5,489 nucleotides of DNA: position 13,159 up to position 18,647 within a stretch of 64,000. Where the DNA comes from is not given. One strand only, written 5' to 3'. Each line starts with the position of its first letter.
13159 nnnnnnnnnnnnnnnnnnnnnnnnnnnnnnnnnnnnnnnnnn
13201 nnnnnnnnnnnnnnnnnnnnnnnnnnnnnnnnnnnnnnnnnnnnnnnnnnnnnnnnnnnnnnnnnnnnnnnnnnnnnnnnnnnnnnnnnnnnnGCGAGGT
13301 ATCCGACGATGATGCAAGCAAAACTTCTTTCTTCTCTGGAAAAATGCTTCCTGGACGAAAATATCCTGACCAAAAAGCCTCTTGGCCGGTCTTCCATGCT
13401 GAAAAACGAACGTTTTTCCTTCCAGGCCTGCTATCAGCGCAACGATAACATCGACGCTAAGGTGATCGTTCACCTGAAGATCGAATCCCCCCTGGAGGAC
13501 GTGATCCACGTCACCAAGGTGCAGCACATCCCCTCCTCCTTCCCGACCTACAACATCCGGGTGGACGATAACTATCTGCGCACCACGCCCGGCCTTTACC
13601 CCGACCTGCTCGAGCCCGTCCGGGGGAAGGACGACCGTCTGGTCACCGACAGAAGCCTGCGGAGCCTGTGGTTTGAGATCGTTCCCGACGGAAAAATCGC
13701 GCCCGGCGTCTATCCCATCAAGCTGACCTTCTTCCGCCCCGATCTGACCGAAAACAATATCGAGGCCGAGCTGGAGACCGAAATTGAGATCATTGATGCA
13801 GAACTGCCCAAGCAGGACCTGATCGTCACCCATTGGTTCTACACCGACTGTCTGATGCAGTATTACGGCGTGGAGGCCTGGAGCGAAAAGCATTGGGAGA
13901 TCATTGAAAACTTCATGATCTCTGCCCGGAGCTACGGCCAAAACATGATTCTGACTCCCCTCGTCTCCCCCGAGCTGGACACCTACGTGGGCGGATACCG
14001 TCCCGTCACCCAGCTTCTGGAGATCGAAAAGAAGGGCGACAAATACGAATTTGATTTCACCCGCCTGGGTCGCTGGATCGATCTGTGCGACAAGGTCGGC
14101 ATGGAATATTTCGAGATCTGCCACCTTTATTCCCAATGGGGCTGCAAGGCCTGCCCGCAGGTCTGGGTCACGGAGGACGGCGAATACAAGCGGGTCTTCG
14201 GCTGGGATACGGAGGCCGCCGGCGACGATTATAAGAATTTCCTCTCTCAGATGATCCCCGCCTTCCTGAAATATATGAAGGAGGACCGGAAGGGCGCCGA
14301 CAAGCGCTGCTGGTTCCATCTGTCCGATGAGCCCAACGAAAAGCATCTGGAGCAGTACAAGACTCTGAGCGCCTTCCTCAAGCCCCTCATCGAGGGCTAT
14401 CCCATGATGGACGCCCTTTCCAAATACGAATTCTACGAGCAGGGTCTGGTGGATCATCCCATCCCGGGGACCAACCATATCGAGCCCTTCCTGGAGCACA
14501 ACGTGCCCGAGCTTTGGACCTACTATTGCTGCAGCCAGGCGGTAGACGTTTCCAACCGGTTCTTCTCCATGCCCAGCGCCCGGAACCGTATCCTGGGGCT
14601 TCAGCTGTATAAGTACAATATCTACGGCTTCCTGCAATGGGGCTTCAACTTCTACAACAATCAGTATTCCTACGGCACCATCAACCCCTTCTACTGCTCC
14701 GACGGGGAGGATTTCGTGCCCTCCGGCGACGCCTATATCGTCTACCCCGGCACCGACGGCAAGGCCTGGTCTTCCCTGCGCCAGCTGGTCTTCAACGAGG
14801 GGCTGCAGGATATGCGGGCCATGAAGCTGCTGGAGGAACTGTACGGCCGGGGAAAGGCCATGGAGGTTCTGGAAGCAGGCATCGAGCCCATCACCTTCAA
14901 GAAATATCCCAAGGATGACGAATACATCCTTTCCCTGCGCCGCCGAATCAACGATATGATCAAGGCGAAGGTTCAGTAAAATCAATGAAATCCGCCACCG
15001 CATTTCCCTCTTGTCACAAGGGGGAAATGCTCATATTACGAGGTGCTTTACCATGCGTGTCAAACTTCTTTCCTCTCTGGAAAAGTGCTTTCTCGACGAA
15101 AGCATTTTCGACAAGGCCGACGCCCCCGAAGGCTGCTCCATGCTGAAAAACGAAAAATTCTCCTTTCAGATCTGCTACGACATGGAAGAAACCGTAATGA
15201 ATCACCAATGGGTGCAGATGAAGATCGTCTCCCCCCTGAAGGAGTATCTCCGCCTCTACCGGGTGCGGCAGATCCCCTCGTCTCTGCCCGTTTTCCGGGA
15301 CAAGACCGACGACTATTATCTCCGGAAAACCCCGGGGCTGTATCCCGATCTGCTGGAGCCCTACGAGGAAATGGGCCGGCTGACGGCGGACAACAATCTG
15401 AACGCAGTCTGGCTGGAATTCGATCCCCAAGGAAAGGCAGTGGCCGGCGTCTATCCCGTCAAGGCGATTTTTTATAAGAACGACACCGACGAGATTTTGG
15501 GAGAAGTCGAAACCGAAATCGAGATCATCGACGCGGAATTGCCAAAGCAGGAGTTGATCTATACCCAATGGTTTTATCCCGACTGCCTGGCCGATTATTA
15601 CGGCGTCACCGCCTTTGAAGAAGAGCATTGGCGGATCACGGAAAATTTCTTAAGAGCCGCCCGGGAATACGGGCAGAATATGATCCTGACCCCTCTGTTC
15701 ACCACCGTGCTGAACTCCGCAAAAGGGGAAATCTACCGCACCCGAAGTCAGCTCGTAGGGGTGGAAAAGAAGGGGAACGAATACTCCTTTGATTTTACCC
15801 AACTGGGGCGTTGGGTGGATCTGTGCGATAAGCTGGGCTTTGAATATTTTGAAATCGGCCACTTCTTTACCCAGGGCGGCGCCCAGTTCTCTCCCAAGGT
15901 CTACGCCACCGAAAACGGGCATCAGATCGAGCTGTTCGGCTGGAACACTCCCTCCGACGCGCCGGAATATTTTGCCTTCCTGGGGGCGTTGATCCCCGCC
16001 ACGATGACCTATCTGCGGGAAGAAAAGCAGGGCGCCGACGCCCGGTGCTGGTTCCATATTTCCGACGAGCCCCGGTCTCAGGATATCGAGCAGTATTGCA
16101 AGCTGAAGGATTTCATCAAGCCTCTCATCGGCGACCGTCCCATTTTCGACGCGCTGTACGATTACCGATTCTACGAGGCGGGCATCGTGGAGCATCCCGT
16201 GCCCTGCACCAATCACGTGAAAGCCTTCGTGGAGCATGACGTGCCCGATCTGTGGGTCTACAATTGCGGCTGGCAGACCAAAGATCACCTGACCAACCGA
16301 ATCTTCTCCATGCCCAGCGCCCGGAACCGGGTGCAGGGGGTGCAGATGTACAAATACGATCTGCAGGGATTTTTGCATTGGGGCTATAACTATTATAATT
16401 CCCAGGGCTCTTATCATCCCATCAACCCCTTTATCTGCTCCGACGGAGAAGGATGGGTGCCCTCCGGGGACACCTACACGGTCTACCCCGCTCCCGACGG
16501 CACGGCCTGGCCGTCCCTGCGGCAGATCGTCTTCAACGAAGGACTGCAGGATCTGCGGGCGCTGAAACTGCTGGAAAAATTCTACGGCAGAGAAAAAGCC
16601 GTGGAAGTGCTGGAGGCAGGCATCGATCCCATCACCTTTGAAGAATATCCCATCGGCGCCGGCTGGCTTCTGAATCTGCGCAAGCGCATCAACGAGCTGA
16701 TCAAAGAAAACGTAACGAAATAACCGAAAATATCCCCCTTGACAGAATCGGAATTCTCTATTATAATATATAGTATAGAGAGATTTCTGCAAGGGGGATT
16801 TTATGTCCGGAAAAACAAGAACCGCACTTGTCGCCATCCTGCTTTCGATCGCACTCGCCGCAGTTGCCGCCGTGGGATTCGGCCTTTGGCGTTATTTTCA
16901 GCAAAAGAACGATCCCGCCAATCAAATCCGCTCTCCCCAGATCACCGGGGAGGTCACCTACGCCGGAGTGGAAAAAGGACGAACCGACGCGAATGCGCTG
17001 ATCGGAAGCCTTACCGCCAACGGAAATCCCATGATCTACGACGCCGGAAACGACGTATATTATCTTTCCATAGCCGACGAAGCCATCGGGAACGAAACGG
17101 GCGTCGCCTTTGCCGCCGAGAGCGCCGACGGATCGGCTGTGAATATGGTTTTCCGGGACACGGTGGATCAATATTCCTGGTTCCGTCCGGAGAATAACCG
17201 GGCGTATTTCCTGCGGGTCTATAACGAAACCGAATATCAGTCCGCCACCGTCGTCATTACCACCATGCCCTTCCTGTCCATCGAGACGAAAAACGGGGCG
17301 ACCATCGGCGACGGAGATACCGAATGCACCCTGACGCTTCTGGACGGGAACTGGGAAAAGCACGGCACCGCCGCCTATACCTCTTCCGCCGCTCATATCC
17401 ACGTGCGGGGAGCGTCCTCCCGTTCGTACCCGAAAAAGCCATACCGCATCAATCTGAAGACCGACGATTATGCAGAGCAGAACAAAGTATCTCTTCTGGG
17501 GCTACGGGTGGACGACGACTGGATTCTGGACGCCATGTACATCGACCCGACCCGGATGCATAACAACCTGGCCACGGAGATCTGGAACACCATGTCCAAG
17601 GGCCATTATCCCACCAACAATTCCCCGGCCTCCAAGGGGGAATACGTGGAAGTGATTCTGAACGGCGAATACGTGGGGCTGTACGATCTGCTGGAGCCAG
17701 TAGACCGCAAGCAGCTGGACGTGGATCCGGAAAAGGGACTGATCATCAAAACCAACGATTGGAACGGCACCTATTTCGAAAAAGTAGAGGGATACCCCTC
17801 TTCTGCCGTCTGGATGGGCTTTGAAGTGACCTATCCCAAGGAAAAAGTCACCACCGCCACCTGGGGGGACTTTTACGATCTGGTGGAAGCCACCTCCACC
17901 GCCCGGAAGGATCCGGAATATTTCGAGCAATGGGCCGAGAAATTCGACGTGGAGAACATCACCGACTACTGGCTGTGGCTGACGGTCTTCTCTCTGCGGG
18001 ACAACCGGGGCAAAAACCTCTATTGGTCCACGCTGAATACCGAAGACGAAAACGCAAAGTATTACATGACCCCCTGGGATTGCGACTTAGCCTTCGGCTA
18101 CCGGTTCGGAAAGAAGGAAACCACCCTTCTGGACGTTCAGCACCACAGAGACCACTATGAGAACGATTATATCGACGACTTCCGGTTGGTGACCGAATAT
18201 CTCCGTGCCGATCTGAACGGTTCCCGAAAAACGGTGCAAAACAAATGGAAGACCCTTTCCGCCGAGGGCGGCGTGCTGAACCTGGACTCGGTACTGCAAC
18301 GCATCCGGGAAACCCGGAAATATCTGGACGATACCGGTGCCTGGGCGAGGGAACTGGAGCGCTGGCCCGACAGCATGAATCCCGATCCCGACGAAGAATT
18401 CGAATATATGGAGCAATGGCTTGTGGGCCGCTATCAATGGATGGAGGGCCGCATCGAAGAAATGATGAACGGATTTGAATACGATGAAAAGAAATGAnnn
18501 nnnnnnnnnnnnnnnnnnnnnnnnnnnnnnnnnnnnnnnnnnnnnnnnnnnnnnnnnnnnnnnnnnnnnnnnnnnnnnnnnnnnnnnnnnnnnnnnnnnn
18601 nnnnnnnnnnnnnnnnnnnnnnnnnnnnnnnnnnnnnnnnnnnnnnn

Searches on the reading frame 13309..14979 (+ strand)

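Call 22: search_protein_families(library=pfam, proteins=[window:13309-14979:+], max_evalue=0.001)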
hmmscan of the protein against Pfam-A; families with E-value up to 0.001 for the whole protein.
window:13309-14979:+ (556 aa): 1 family
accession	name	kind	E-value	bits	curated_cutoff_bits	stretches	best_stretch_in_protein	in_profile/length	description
PF13320.12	GH123_cat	-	1.6e-105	353.5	23.1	1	176-508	1-324/324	Glycoside hydrolase 123, catalytic domain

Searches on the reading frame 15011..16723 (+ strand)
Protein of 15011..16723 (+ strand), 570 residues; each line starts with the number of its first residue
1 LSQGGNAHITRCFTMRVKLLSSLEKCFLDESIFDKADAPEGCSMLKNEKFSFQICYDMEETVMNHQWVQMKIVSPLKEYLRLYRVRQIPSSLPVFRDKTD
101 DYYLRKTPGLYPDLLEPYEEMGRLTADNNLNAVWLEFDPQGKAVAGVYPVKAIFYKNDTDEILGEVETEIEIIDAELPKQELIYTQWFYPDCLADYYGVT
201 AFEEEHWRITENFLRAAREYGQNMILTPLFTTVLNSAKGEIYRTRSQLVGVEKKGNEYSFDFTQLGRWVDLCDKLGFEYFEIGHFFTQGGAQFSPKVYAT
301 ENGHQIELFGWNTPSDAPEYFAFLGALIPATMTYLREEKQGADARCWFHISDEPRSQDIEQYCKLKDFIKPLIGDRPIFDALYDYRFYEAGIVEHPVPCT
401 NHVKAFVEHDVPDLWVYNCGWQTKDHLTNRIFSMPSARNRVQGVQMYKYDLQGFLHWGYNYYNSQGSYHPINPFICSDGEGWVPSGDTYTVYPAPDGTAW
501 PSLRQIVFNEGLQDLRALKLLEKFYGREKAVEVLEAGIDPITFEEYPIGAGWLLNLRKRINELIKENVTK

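Call 22: search_protein_families(library=pfam, proteins=[window:15011-16723:+], max_evalue=0.001)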
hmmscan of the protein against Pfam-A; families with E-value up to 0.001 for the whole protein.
window:15011-16723:+ (570 aa): 1 family
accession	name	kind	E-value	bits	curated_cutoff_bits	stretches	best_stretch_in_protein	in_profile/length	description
PF13320.12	GH123_cat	-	1.3e-92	311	23.1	1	187-521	1-324/324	Glycoside hydrolase 123, catalytic domain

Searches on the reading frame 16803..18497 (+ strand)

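Call 21: search_protein_families(library=pfam, proteins=[window:16803-18497:+], max_evalue=0.001)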
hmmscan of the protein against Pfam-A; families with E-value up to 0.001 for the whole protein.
window:16803-18497:+ (564 aa): 1 family
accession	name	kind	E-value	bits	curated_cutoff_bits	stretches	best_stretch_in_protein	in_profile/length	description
PF08757.17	CotH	-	2e-38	133.2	23.8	1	199-547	1-322/322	CotH kinase protein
